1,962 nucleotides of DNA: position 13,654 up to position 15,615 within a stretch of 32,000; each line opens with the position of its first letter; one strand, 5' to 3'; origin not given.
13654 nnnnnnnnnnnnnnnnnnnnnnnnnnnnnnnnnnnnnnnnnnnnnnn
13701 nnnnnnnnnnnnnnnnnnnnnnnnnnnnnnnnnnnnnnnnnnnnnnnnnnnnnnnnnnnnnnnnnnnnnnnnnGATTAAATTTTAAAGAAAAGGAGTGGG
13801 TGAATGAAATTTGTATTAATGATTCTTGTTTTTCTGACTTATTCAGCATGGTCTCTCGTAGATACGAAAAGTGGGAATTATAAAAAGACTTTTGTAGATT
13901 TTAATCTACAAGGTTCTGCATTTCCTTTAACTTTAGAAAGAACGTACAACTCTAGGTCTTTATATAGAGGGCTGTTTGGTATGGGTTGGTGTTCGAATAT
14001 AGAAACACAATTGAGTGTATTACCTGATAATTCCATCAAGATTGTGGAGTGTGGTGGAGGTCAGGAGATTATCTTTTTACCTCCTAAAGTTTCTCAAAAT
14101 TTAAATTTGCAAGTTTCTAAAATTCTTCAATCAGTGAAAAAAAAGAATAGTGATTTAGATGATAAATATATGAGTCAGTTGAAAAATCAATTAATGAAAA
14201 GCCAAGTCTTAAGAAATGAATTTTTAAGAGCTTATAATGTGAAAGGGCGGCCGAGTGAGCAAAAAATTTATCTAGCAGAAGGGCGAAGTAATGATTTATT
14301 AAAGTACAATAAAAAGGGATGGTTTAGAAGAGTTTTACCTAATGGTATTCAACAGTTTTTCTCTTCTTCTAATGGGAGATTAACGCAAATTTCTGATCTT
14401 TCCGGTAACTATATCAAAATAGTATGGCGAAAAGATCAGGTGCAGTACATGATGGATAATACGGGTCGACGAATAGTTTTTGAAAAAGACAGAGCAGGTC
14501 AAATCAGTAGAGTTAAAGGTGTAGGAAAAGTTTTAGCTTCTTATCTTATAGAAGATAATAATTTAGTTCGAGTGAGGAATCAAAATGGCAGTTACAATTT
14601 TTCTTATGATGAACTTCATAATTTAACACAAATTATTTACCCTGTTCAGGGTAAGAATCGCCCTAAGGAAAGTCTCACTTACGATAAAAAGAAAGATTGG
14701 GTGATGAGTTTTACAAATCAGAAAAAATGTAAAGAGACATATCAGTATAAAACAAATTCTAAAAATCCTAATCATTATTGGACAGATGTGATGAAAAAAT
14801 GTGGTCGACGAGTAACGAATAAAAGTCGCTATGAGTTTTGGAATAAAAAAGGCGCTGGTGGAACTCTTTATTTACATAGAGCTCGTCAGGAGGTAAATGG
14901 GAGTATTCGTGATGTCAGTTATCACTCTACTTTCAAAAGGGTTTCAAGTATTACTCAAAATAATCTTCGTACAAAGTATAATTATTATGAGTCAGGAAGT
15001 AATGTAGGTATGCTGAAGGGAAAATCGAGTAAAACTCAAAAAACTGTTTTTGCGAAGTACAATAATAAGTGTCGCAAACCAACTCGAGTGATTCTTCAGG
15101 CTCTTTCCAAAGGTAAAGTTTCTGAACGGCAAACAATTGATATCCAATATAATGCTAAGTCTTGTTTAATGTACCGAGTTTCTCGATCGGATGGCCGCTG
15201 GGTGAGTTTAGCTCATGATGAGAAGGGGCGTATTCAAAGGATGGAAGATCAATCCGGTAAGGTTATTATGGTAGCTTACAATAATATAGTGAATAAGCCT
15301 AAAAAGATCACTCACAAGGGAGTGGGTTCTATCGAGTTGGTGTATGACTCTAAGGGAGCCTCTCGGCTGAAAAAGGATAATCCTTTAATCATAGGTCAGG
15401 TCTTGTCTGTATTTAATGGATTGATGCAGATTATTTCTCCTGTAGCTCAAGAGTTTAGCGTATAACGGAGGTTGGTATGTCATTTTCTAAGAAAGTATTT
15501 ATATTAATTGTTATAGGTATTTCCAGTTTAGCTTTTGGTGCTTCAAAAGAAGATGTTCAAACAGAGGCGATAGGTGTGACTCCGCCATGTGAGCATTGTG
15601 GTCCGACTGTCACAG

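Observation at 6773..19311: Compact, rearranged Tad/Flp-type locus with non-canonical accessory genes: candidate undescribed Tad-like apparatus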

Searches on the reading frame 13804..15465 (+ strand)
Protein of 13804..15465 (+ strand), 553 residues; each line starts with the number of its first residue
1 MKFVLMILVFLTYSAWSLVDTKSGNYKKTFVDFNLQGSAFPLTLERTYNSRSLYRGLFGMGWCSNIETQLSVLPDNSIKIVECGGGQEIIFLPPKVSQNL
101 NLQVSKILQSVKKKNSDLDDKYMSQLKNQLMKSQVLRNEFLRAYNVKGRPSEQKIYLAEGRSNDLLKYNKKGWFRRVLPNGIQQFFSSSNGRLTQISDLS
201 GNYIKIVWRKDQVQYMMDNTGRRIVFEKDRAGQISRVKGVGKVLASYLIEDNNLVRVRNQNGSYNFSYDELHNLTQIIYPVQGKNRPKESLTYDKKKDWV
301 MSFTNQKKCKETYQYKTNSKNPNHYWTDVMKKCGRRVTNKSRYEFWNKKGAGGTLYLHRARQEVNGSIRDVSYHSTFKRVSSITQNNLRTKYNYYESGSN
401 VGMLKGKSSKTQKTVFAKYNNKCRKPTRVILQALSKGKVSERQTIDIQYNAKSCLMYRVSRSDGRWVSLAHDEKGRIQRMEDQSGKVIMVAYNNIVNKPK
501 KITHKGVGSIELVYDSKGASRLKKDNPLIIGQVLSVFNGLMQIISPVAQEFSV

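Call 4: search_protein_families(library=pfam, proteins=[window:13804-15465:+], max_evalue=0.1)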
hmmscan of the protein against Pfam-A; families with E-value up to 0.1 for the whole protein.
window:13804-15465:+ (553 aa): 2 families
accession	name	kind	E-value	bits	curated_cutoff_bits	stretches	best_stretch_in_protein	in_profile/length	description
PF20148.4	DUF6531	-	5.4e-13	49.5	24.1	1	19-82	4-66/74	Domain of unknown function (DUF6531)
PF05593.20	RHS_repeat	-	1.2e-06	29.2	22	1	251-280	4-34/38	RHS Repeat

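Call 7: search_protein_families(library=ncbifam, proteins=[window:13804-15465:+], max_evalue=0.1)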
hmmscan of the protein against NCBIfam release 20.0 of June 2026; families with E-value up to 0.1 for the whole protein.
window:13804-15465:+ (553 aa): 1 family
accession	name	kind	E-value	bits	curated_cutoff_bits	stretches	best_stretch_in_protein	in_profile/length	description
TIGR01643.1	YD_repeat_2x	repeat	0.0048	17.4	15.8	0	251-276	4-30/42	YD repeat-containing protein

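Call 12: find_homologous_proteins(query=window:13804-15465:+)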
Query window:13804-15465:+ (553 aa): 306 proteins with E <= 0.001 among 4603 candidates; the best 120 are listed.
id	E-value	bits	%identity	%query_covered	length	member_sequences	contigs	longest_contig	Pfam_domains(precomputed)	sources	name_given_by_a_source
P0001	0.0e+0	1243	100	100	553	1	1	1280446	PF05593.20,PF20148.5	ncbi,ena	-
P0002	4.4e-291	984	78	100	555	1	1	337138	PF05593.20,PF20148.5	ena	-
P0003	6.1e-291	984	78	100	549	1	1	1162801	PF05593.20,PF20148.5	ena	-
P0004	4.8e-289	978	76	100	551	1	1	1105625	PF05593.20,PF20148.5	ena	-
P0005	3.4e-285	965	76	100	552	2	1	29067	PF05593.20,PF20148.5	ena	-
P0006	8.3e-239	812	64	100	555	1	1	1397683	PF05593.20,PF20148.5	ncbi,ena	-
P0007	4.7e-237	806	63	100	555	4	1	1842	PF20148.5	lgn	-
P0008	6.1e-235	799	62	100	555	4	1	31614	PF05593.20,PF20148.5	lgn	-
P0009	2.9e-227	774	61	100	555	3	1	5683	PF20148.5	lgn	-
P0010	4.9e-227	773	62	100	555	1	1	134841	PF20148.5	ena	-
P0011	6.0e-227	773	62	100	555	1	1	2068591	PF20148.5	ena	-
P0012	1.6e-220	752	59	100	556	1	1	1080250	PF20148.5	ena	-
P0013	2.8e-210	718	57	100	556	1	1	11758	PF20148.5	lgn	-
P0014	3.7e-210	717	56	100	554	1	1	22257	PF20148.5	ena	-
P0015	1.5e-206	705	56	100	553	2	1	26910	PF20148.5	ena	-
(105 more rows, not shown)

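Call 14: find_related_loci(query=A1, collection=genome_contigs, flank=10000)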
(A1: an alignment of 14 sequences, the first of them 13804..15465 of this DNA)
Query A1 (553 aa) in genome_contigs; peptide patterns used: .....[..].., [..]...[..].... (x = any residue, [..] = any of these).
77 stretches matched a pattern; 59 encode a relative of the query (tblastn E <= 1e-3); 57 distinct loci.
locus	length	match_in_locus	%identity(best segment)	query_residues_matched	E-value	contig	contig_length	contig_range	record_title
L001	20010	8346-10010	63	1-553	0e+0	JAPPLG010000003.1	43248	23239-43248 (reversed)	MAG: Bdellovibrionales bacterium isolate RHO3_bin_17 NODE_1824_length_43248_cov_34.999004, whole genome shotgun sequence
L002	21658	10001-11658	62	4-553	0e+0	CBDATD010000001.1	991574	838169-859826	MAG: Bdellovibrionales bacterium isolate 585bcca8-31af-42a4-9075-87e9a9e69cb9 genome assembly, contig: contig_1, whole g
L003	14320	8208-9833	45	3-553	9e-153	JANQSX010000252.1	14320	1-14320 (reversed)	MAG: Bdellovibrionales bacterium isolate IP30b_bin.7 k99_1095581, whole genome shotgun sequence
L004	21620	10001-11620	45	6-553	5e-149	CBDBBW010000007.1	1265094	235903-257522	MAG: Bdellovibrionales bacterium isolate dea61dae-8d83-4a52-8d99-894d0c87a452 genome assembly, contig: contig_7, whole g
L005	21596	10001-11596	45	14-553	2e-148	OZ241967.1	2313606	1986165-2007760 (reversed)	MAG: Bdellovibrionales bacterium isolate 18183e43-9e19-4b4c-84d8-5252462bff35 genome assembly, chromosome: 1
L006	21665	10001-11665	64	1-553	0e+0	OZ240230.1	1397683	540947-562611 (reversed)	MAG: Bdellovibrionales bacterium isolate 6d663a9e-0918-430b-aa06-578e47c45a83 genome assembly, chromosome: 1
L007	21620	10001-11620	44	3-553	2e-146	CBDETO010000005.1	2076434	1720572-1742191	MAG: Bdellovibrionales bacterium isolate 3909de7a-6806-4ff3-aa1f-b473fb14ec58 genome assembly, contig: contig_5, whole g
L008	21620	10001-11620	44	5-553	1e-146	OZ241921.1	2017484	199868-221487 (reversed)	MAG: Bdellovibrionales bacterium isolate 862dbce8-506b-4fb4-becf-eb92c4bae3be genome assembly, chromosome: 1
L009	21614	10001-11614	44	7-553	4e-146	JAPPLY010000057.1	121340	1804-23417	MAG: Bdellovibrionales bacterium isolate RHO3_bin_33 NODE_363_length_121340_cov_14.561380, whole genome shotgun sequence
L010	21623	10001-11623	43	3-553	1e-144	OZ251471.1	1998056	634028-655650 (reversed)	MAG: Bdellovibrionales bacterium isolate a3915b71-a7a2-4ed1-81bf-c205b5af3125 genome assembly, chromosome: 1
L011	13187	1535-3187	44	1-553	8e-143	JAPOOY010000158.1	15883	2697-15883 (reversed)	MAG: Bdellovibrionales bacterium isolate APA_bin_46 c_000000018558, whole genome shotgun sequence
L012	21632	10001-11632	44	1-553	4e-143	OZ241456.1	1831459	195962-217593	MAG: Bdellovibrionales bacterium isolate b7f951f6-ad55-4040-9540-f2673886bfab genome assembly, chromosome: 1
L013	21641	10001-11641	44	1-553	8e-141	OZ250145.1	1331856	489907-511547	MAG: Bdellovibrionales bacterium isolate ec37ab55-fd17-4420-b483-75023b108e58 genome assembly, chromosome: 1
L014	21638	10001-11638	44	1-553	8e-139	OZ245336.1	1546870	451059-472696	MAG: Bdellovibrionales bacterium isolate b763dff2-9b9c-4fd6-a4c3-362557c5312a genome assembly, chromosome: 1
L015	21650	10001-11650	42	2-553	2e-138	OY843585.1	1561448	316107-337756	MAG: Bdellovibrionales bacterium isolate 022bb5af-5c53-4953-82b0-2ef8059d9f16 genome assembly, chromosome: 1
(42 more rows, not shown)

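Call 19: find_encoding_contigs(protein=P0003, flank=10000, max_places=2)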
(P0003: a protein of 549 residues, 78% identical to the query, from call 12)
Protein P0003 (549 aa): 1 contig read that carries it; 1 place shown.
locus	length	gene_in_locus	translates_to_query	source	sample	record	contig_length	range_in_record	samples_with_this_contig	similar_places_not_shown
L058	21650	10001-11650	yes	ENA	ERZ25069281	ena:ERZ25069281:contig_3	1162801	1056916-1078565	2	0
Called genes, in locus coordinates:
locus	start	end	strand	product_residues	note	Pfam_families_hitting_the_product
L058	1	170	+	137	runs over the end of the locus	-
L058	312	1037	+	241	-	PF02518:HATPase_c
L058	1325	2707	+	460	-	PF01565:FAD_binding_4, PF02913:FAD-oxidase_C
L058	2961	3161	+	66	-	PF16982:Flp1_like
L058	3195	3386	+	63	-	-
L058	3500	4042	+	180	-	PF01478:Peptidase_A24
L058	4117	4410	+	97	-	-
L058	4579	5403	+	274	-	PF08666:SAF, PF13144:ChapFlgA, PF16976:RcpC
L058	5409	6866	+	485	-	PF00263:Secretin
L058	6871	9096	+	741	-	PF00142:Fer4_NifH (faint), PF01656:CbiA, PF10609:ParA, PF13401:AAA_22 (faint), PF13614:AAA_31, PF00437:T2SSE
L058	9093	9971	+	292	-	PF00482:T2SSF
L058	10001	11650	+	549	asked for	PF20148:DUF6531, PF05593:RHS_repeat (faint)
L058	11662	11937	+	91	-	-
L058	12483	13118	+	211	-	-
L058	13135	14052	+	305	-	PF01636:APH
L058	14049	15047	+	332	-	PF00483:NTP_transferase, PF12804:NTP_transf_3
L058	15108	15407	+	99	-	PF05258:DciA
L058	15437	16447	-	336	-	PF12710:HAD (faint)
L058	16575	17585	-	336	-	PF00158:Sigma54_activat, PF14532:Sigma54_activ_2, PF25601:AAA_lid_14, PF02954:HTH_8, PF18024:HTH_50 (weak)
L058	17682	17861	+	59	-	PF02899:Phage_int_SAM_1 (weak)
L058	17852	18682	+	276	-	PF00589:Phage_integrase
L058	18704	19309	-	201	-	PF11967:RecO_N (weak), PF02565:RecO_C (weak)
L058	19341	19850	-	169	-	PF13183:Fer4_8 (faint), PF14697:Fer4_21 (faint), PF12797:Fer4_2 (faint), PF13237:Fer4_10 (weak), PF12837:Fer4_6 (faint), PF12838:Fer4_7, PF13187:Fer4_9, PF00037:Fer4, +1 more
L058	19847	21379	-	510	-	PF13510:Fer2_4, PF10588:NADH-G_4Fe-4S_3, PF22117:Fer4_Nqo3, PF04879:Molybdop_Fe4S4, PF22151:Fer4_NDSU1 (weak)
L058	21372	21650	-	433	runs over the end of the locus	PF01512:Complex1_51K, PF10531:SLBB, PF22461:SLBB_2, PF10589:NADH_4Fe-4S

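Call 20: find_encoding_contigs(protein=P0004, flank=10000, max_places=2)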
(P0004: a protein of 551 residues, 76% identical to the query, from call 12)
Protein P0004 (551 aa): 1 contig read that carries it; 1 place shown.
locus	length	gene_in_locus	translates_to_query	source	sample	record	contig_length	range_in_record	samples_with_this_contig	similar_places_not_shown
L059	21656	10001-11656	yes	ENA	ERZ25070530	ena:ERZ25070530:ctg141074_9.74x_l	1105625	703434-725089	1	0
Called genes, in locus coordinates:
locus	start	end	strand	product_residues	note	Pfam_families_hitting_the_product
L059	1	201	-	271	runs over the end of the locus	PF03618:Kinase-PPPase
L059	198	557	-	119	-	-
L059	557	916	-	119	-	PF01029:NusB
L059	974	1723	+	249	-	PF13581:HATPase_c_2 (weak), PF02518:HATPase_c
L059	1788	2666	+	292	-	PF01565:FAD_binding_4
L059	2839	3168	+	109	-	PF02913:FAD-oxidase_C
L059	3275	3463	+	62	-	PF16982:Flp1_like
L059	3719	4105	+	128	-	PF01478:Peptidase_A24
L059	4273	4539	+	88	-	-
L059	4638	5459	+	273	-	PF08666:SAF, PF13144:ChapFlgA (weak), PF16976:RcpC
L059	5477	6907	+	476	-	PF00263:Secretin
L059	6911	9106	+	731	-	PF01656:CbiA, PF10609:ParA, PF13614:AAA_31 (weak), PF00437:T2SSE, PF27713:UCP018868 (faint)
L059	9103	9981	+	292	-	PF00482:T2SSF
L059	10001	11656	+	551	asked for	PF20148:DUF6531, PF05593:RHS_repeat (faint)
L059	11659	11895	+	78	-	-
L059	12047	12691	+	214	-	-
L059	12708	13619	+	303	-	PF01636:APH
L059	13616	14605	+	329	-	PF00483:NTP_transferase, PF12804:NTP_transf_3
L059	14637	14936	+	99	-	PF05258:DciA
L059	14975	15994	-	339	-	PF00158:Sigma54_activat, PF14532:Sigma54_activ_2, PF25601:AAA_lid_14, PF02954:HTH_8 (faint), PF18024:HTH_50 (weak)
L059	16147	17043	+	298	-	PF02899:Phage_int_SAM_1, PF00589:Phage_integrase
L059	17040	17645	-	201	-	PF11967:RecO_N (weak), PF02565:RecO_C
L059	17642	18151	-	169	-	PF13183:Fer4_8 (faint), PF14697:Fer4_21 (faint), PF12797:Fer4_2 (faint), PF13237:Fer4_10 (weak), PF12837:Fer4_6 (faint), PF12838:Fer4_7, PF13187:Fer4_9 (weak), PF00037:Fer4, +1 more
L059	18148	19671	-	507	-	PF13510:Fer2_4, PF10588:NADH-G_4Fe-4S_3, PF22117:Fer4_Nqo3, PF04879:Molybdop_Fe4S4, PF22151:Fer4_NDSU1 (weak)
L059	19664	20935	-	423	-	PF01512:Complex1_51K, PF10531:SLBB, PF22461:SLBB_2, PF10589:NADH_4Fe-4S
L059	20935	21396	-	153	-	PF01257:2Fe-2S_thioredx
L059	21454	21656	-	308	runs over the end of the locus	PF00892:EamA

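Call 27: search_solved_structures(query=A1, max_evalue=0.01)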
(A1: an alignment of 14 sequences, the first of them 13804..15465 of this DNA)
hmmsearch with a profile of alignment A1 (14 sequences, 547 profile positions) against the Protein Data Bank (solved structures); distinct sequences matched with E-value up to 0.01: 19.
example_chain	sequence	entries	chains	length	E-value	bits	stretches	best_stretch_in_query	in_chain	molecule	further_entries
7q97_A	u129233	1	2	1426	2.5e-10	42.9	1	174-277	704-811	Rhs family protein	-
7pq5_L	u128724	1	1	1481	5.1e-09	38.6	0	186-314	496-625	Tre23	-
9ifo_A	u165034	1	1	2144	2.4e-08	36.3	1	165-296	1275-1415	Teneurin-Like Protein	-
8qja_A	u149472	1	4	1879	2.8e-08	36.1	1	192-291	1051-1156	Putative type VI secretion system YD repeat-containing Rhs element Vgr protein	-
9pt5_A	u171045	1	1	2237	2.9e-08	36.1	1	165-296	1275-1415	Teneurin-like protein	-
8qjb_A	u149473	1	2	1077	3.5e-08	35.8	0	181-294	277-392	T6SS-associated Rhs core domain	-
8qjd_A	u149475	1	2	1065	4.5e-08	35.5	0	181-294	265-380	Salmonella bongori Rhs core domain (residues 360-1420)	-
8h8a_A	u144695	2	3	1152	8.5e-08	34.5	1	202-312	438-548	Putative Rhs-family protein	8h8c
8h8b_A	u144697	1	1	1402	1.9e-07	33.4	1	202-312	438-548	Putative Rhs-family protein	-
8qjc_A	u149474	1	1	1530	2.5e-07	33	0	181-294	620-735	T6SS-associated Rhs core and toxin domain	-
8uxt_A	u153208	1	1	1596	2.9e-06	29.5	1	173-307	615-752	Tse15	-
8uy4_A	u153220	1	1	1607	3.3e-06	29.3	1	173-304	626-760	Tse15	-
8cp6_B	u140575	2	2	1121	0.0012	20.9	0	185-291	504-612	Toxin protein Tse5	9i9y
7bam_A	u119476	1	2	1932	0.0017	20.3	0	170-300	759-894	Teneurin-4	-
7ban_A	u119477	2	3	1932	0.0017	20.3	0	170-300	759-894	Teneurin-4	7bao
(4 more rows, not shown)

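Call 44: predict_structure(alignment_id=A2)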
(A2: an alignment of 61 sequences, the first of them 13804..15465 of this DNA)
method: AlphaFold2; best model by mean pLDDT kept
length: 553 residues; sequences in the alignment: 61
mean_pLDDT: 87.1   pTM: 0.79
mean pLDDT of the five models: 87.1, 85.9, 85.5, 82.6, 82.3
residues with pLDDT >= 90: 311; 70-90: 206; 50-70: 21; < 50: 15
segments of 3 or more residues with pLDDT < 50: 1-15
pLDDT, mean of each block of 10 residues (from residue 1): 41 52 83 79 89 84 91 92 75 83 94 90 93 84 89 79 83 87 90 91 91 90 92 92 94 94 94 93 86 89 94 94 94 94 92 81 93 87 92 89 90 94 89 92 95 91 95 89 93 82 89 77 78 86 82 58
secondary structure, 60 per line:
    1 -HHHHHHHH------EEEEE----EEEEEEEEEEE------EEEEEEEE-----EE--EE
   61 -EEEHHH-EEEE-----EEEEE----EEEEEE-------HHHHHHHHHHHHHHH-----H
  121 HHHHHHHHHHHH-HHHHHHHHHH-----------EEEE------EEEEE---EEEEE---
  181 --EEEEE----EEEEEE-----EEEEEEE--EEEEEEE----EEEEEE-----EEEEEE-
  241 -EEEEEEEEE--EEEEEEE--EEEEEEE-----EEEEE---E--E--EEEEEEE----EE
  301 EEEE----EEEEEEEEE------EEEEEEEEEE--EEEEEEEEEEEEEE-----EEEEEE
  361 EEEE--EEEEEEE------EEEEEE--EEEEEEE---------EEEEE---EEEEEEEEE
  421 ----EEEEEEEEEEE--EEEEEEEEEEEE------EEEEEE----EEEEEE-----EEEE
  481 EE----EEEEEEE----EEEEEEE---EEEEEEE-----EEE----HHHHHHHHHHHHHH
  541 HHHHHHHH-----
elements in order: H2-9 E16-20 E25-35 E42-49 E62-64 E69-72 E78-82 E87-92 H100-114 H120-132 H134-143 E155-158 E165-169 E173-177 E183-187 E192-197 E203-209 E212-218 E223-228 E234-239 E242-250 E253-259 E262-268 E274-278 E288-294 E299-304 E309-317 E324-333 E336-349 E355-364 E367-373 E380-385 E388-394 E404-408 E412-420 E425-435 E438-449 E456-461 E466-471 E477-482 E487-493 E498-504 E508-514 E520-522 H527-548

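Call 51: find_homologous_proteins(query=L006:3842-4372:+, max_evalue=0.01)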
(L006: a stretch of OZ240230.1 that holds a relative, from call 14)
Query L006:3842-4372:+ (176 aa): 18 proteins with E <= 0.01 among 97 candidates.
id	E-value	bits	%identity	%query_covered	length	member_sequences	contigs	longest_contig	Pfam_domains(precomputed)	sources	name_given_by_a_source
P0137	3.2e-114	397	100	100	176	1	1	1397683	-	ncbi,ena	-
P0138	3.4e-82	292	75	99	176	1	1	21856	-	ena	-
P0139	8.0e-76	272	73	99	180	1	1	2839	-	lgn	-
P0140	7.7e-70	252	68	99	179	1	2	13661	-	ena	-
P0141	3.3e-69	250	68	99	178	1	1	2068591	-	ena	-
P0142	1.3e-65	238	66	99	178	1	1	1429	-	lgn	-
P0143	8.7e-65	236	64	99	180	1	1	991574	-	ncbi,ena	-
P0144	9.3e-64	232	64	99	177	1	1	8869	-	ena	-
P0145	1.6e-63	232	63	99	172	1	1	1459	-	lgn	-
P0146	2.0e-63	231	62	100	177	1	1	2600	-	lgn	-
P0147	3.9e-62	227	64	98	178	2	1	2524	-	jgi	-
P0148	1.4e-61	225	61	100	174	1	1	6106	-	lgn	-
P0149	2.4e-59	218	62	99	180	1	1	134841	-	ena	-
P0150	6.8e-59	216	61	86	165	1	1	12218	-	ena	-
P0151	1.7e-57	212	60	99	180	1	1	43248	-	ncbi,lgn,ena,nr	ncbi:MAG: hypothetical protein OXK80_00260 [Bdellovibrionales bacterium]|nr:hypothetical protein [Bd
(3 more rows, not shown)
